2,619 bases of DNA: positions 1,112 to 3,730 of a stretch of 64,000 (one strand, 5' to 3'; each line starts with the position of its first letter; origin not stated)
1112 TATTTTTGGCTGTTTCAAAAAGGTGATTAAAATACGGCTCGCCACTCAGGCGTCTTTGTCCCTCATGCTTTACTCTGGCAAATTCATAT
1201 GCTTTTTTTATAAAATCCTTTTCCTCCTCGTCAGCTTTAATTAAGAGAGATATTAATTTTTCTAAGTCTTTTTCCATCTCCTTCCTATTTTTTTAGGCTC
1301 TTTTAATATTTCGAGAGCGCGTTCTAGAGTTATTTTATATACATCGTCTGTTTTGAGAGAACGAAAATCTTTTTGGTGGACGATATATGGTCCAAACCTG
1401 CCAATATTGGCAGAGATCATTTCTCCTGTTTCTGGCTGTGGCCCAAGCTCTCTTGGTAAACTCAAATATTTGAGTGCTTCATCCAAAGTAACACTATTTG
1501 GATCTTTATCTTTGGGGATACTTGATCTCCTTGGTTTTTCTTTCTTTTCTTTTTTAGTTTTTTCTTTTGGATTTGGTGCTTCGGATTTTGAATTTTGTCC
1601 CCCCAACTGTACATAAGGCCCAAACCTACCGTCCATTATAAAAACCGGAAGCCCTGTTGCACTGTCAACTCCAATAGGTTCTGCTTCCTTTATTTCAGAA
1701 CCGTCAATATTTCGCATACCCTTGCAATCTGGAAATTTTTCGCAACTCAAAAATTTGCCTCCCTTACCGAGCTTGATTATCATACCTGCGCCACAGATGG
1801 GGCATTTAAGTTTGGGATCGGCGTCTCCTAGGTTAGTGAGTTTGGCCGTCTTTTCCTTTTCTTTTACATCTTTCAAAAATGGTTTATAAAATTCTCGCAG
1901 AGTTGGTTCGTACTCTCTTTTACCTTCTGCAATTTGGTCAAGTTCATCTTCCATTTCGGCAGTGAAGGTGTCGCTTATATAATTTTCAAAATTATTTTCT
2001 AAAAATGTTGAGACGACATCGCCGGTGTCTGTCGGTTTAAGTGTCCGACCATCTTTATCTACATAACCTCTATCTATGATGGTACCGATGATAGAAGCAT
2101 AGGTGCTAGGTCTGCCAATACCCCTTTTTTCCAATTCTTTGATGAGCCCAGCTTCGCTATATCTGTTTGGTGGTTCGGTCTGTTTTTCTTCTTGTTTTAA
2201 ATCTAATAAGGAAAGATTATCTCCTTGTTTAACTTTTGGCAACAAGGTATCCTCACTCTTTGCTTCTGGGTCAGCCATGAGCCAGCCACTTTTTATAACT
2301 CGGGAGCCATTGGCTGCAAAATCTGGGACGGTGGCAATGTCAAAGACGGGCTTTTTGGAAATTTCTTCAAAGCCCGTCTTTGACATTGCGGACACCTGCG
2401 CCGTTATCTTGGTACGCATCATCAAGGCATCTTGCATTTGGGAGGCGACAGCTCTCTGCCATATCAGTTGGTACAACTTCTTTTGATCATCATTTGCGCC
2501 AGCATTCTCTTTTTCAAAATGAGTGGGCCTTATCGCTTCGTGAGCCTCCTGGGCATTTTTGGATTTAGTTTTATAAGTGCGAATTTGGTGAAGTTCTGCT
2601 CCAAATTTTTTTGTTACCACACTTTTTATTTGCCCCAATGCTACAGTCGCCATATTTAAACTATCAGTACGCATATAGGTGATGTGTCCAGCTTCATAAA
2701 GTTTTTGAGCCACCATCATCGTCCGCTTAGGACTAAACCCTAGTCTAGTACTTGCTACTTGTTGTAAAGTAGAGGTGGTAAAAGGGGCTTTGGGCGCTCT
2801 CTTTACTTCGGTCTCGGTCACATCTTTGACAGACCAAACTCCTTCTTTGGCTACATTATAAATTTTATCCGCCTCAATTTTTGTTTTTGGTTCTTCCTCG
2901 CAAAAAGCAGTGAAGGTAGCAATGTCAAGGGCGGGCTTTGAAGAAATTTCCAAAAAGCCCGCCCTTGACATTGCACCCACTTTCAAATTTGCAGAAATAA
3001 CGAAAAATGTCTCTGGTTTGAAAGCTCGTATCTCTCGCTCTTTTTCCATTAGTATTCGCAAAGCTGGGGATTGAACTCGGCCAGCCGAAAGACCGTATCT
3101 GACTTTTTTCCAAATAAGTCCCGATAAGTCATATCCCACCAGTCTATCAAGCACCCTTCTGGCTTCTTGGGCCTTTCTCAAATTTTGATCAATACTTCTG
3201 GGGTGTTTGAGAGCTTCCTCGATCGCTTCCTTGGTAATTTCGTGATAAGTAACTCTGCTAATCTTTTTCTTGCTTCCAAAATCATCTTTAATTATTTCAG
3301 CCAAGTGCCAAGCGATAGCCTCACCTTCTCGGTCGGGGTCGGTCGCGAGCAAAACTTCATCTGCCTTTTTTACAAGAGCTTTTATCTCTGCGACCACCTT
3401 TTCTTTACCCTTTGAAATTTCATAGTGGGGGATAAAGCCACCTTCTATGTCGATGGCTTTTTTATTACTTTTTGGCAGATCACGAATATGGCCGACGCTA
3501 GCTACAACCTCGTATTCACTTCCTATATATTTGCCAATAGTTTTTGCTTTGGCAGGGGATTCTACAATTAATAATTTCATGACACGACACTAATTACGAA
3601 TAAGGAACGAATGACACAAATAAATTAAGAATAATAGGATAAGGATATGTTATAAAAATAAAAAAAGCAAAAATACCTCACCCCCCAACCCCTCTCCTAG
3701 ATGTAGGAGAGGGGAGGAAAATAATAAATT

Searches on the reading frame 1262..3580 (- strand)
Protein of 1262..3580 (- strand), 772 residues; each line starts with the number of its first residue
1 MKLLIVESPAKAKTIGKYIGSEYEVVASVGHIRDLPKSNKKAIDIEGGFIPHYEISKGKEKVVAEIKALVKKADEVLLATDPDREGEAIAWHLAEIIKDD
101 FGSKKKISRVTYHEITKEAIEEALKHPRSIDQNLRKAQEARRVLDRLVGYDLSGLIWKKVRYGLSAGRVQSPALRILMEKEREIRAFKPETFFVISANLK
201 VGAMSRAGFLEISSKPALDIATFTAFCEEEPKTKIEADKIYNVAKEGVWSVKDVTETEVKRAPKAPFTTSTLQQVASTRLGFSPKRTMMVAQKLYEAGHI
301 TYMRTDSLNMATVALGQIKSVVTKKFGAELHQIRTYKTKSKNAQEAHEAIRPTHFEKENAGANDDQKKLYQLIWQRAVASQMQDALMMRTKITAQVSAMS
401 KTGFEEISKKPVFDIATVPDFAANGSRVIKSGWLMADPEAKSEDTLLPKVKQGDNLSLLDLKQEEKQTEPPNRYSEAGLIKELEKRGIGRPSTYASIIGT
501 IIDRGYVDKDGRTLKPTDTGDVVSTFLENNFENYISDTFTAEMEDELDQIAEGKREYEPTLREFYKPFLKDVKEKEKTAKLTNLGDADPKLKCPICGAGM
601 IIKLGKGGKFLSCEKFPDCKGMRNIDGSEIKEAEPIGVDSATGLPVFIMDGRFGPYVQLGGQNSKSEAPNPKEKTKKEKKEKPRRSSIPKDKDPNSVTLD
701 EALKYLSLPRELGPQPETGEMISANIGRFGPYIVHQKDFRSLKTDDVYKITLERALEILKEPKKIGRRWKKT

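Call 67: find_encoding_contigs(protein=window:1262-3580:-, flank=10000, max_places=2)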
Protein window:1262-3580:- (772 aa): 23 contigs read that carry it; 2 places shown.
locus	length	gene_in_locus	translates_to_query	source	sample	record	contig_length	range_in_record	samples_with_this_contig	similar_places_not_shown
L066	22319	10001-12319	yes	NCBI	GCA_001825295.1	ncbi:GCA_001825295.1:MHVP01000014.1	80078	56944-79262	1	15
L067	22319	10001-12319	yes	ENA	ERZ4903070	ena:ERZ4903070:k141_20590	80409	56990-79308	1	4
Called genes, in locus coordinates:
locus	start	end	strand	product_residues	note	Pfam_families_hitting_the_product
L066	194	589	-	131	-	PF03330:DPBB_1 (weak)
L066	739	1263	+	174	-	PF01569:PAP2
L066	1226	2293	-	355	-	PF01207:Dus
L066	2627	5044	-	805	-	PF07724:AAA_2, PF07728:AAA_5, PF00004:AAA, PF10431:ClpB_D2-small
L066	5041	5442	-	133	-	-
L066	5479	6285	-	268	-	-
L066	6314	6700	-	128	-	PF04480:DUF559, PF18741:MTES_1575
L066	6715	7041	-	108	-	-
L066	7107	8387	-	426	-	PF02403:Seryl_tRNA_N, PF00587:tRNA-synt_2b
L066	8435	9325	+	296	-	PF02481:DNA_processg_A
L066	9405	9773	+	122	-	-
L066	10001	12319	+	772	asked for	PF01751:Toprim, PF01131:Topoisom_bac, PF01396:Zn_ribbon_Top1, PF13368:Toprim_C_rpt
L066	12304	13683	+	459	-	PF13328:HD_4, PF01966:HD, PF04607:RelA_SpoT, PF02824:TGS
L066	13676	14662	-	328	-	PF02195:ParB_N, PF17762:HTH_ParB, PF23552:ParB_C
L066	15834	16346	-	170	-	-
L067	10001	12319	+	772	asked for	PF01751:Toprim, PF01131:Topoisom_bac, PF01396:Zn_ribbon_Top1, PF13368:Toprim_C_rpt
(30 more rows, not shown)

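Call 89: list_cluster_members(proteins=[window:1262-3580:-, P0016, P0006, P0009, P0017, P0012, P0002, P0008, P0010, P0020])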
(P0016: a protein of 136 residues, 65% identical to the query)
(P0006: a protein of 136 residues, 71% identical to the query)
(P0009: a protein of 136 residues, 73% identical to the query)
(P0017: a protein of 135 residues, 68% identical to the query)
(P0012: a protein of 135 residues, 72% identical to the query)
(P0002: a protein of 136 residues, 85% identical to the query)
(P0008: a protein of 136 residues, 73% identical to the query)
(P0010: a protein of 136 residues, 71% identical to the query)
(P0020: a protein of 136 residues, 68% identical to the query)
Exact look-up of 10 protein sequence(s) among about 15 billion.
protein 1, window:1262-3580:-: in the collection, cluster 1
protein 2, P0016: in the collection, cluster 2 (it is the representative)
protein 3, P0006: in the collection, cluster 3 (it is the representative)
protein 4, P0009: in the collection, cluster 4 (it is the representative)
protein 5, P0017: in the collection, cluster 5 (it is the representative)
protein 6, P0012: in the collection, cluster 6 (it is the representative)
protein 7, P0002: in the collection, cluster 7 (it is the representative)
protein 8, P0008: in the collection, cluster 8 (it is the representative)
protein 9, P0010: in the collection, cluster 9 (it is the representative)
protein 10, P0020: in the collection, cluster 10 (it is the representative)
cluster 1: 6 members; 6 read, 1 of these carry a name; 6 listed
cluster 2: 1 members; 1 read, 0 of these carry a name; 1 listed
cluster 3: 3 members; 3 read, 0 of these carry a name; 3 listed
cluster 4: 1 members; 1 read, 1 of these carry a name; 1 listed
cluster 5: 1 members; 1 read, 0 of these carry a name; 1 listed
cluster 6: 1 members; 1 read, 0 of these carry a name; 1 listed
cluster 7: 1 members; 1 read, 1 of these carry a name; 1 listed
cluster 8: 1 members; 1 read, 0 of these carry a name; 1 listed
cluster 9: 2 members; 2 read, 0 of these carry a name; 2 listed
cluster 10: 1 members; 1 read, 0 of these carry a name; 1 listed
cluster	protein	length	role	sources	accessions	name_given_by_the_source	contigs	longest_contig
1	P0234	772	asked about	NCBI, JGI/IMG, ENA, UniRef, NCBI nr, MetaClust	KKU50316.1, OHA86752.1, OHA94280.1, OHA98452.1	MAG: DNA topoisomerase I [Candidatus Zambryskibacteria bacterium ... | DNA topoisomerase 1 n=1 Tax=Candidatus Zambryskibacteria bacterium ... | MAG: topoisomerase protein [Parcubacteria group bacterium GW2011_GWA1_47_10]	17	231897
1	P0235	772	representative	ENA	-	-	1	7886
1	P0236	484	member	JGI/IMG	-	-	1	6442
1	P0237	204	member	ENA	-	-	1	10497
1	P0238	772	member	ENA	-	-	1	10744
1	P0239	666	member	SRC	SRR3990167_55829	-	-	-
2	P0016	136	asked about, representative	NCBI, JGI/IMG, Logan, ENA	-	-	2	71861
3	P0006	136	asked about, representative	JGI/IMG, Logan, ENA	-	-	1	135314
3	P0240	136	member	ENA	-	-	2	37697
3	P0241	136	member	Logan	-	-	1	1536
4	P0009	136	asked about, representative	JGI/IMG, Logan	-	Trp operon repressor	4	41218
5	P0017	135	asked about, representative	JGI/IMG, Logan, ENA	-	-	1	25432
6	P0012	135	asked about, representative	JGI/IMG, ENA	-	-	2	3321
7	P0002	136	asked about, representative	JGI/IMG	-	hypothetical protein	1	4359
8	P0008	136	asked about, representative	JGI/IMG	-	-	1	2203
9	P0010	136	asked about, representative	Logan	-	-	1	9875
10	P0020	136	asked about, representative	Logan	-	-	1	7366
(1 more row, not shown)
